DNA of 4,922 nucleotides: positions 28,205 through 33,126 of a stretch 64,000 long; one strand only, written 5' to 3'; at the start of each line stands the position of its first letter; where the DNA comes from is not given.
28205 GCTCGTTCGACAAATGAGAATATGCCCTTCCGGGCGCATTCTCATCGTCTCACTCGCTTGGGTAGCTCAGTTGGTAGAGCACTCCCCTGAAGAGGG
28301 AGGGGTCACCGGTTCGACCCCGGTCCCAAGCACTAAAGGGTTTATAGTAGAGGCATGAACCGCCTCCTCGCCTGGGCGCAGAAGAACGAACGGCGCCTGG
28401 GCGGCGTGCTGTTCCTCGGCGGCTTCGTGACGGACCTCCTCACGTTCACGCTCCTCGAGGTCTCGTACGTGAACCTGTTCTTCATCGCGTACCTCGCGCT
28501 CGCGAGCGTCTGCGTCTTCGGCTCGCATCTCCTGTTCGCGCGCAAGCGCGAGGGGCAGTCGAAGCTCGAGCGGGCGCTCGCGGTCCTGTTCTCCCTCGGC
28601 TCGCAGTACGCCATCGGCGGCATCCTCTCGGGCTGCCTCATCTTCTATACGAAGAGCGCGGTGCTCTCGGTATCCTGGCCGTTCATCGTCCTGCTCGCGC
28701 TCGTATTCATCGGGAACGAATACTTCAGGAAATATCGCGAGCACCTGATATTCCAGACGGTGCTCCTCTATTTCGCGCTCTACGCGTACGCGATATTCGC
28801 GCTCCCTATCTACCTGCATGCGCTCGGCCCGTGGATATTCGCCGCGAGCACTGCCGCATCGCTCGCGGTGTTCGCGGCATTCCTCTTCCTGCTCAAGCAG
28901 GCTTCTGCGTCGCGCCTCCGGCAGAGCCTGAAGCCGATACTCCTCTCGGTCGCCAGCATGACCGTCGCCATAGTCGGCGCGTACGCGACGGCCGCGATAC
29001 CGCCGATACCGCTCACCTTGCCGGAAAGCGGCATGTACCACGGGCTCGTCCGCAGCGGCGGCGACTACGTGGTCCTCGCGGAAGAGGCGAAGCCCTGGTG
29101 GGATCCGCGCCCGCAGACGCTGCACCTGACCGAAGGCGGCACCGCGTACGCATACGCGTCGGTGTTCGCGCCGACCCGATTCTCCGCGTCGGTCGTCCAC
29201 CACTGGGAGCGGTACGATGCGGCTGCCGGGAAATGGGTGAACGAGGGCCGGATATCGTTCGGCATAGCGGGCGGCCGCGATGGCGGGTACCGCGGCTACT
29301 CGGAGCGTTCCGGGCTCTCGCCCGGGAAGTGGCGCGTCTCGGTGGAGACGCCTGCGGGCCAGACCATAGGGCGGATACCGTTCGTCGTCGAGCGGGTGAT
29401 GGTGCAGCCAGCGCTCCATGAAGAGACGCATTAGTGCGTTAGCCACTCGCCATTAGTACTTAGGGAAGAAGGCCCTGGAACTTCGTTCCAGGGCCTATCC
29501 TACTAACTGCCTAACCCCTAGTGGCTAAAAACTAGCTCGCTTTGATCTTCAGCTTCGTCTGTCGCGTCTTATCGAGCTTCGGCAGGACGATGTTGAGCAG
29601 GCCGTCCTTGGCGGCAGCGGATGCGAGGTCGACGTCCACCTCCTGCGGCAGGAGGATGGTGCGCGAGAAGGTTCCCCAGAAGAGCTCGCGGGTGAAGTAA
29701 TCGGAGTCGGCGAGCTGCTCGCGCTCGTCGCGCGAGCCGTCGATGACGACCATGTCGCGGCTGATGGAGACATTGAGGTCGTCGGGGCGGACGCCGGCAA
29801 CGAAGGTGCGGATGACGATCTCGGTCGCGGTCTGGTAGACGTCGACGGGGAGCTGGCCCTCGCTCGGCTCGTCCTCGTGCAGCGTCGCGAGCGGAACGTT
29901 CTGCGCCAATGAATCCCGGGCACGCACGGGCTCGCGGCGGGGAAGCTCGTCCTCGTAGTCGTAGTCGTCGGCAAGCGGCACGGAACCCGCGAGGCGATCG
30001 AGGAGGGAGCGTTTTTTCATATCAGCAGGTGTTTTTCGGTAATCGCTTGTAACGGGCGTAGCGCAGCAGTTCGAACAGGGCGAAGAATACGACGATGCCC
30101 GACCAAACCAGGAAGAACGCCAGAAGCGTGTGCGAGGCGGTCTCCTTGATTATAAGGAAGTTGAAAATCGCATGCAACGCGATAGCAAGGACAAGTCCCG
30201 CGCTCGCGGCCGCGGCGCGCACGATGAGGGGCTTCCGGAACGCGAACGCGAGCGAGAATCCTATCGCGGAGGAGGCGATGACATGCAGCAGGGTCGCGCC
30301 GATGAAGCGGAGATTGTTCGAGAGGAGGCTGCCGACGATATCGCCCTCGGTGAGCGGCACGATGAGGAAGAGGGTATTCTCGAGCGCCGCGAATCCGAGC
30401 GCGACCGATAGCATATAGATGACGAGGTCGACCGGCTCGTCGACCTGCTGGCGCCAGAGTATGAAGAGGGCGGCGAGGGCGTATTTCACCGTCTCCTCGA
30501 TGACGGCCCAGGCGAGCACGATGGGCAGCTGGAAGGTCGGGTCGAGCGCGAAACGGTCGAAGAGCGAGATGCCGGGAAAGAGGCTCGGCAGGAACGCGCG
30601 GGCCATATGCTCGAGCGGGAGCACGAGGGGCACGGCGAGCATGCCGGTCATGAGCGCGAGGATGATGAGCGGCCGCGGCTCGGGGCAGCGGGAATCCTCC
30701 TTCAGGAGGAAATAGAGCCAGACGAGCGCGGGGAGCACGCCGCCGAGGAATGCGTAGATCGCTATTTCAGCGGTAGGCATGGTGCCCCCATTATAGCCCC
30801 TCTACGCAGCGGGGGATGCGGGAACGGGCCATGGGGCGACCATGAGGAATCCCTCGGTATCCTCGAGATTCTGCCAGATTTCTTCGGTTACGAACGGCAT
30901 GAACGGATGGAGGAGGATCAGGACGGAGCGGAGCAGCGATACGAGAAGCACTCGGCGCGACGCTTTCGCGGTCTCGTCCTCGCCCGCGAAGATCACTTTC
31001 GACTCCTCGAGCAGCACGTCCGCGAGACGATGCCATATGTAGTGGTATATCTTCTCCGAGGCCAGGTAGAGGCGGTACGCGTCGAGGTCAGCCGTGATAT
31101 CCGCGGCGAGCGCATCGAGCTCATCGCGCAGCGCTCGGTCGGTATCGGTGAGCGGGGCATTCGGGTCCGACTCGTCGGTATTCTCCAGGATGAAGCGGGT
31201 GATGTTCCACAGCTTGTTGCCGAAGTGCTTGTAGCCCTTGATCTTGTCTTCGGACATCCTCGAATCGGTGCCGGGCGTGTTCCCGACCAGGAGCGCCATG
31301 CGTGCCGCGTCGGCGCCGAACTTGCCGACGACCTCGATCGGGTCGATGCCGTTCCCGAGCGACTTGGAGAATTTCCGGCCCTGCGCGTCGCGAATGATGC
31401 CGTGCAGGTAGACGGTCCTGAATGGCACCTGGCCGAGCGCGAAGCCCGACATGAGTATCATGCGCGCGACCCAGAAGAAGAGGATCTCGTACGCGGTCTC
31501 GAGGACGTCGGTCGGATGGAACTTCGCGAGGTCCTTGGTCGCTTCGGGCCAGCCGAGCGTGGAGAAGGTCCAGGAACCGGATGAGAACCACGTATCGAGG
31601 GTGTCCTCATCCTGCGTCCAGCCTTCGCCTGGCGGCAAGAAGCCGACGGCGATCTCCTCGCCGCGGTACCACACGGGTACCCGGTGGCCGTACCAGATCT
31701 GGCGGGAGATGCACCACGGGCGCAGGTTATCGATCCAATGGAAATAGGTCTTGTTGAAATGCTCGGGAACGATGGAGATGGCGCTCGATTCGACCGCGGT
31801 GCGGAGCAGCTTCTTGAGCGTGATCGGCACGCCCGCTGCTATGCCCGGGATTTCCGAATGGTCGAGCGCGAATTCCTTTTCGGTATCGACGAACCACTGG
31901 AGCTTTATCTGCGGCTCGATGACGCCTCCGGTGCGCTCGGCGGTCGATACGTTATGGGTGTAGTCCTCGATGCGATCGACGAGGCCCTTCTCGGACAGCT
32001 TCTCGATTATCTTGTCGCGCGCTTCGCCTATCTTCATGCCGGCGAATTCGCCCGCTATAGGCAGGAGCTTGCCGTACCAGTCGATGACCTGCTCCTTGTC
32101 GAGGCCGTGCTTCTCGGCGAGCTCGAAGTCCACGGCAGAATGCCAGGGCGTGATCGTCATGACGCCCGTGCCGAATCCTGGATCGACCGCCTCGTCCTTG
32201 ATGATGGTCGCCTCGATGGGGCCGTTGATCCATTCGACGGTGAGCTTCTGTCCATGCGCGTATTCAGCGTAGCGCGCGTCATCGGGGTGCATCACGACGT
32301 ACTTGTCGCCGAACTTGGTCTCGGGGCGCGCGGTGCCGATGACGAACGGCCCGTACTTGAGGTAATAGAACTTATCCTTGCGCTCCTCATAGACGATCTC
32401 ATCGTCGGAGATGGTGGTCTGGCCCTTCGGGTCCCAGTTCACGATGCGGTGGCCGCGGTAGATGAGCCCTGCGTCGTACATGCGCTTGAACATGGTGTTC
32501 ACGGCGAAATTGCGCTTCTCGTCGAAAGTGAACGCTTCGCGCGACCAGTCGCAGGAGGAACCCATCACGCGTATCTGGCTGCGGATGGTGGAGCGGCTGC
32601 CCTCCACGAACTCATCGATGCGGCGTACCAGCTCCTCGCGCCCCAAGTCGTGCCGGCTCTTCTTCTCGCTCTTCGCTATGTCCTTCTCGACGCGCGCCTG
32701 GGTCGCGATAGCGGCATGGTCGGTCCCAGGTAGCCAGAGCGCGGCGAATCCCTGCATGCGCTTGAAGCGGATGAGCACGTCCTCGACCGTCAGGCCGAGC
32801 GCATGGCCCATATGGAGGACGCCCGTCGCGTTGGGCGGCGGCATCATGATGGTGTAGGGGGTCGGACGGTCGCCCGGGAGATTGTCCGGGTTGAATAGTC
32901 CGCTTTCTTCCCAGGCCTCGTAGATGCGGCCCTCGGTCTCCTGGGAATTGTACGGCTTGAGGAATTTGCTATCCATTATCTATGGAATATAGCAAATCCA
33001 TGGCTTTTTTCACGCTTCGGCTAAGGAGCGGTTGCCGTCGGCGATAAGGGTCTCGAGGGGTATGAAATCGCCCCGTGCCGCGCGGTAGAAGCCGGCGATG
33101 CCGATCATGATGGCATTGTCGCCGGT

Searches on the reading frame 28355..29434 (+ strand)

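Call 53: search_protein_families(library=pfam, proteins=[window:28355-29434:+], max_evalue=0.0001)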
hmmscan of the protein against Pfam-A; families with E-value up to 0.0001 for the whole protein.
window:28355-29434:+ (359 aa): 1 family
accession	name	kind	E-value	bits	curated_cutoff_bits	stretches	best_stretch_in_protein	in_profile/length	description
PF11141.13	DUF2914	-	4.4e-12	46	23.6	1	279-345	3-62/62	Protein of unknown function (DUF2914)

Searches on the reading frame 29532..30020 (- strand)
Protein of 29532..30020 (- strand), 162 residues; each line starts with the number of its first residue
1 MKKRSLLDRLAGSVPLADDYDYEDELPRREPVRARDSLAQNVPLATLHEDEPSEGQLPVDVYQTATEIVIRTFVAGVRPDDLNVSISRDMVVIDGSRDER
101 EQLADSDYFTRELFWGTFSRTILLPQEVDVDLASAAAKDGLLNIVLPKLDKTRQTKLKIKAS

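Call 53: search_protein_families(library=pfam, proteins=[window:29532-30020:-], max_evalue=0.0001)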
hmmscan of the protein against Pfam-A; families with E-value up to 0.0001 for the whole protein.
window:29532-30020:- (162 aa): 1 family
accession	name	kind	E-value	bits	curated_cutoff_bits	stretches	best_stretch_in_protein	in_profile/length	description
PF00011.27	HSP20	-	9.2e-16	58.2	20.8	1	62-156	3-95/102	Hsp20/alpha crystallin family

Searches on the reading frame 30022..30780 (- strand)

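Call 53: search_protein_families(library=pfam, proteins=[window:30022-30780:-], max_evalue=0.0001)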
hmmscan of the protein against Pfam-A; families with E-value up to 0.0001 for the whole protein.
window:30022-30780:- (252 aa): 1 family
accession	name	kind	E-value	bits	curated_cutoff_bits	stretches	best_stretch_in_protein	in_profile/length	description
PF13367.11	PrsW-protease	-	9.2e-24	84.5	23.5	1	34-230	1-191/196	PrsW family intramembrane metalloprotease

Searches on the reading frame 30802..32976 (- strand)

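Call 9: search_protein_families(library=pfam, proteins=[window:30802-32976:-], max_evalue=0.001)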
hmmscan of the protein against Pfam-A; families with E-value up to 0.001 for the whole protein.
window:30802-32976:- (724 aa): 3 families
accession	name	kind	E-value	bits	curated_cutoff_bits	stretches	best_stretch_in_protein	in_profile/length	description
PF00133.28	tRNA-synt_1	-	2.5e-120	402.5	22.7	2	18-441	2-251/414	tRNA synthetases class I (I, L, M and V)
PF08264.19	Anticodon_1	-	6.5e-24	84.9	25.1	1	613-718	1-106/148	Anticodon-binding domain of tRNA ligase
PF09334.17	tRNA-synt_1g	-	3.5e-15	56.1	20.1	2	391-579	195-371/391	tRNA synthetases class I (M)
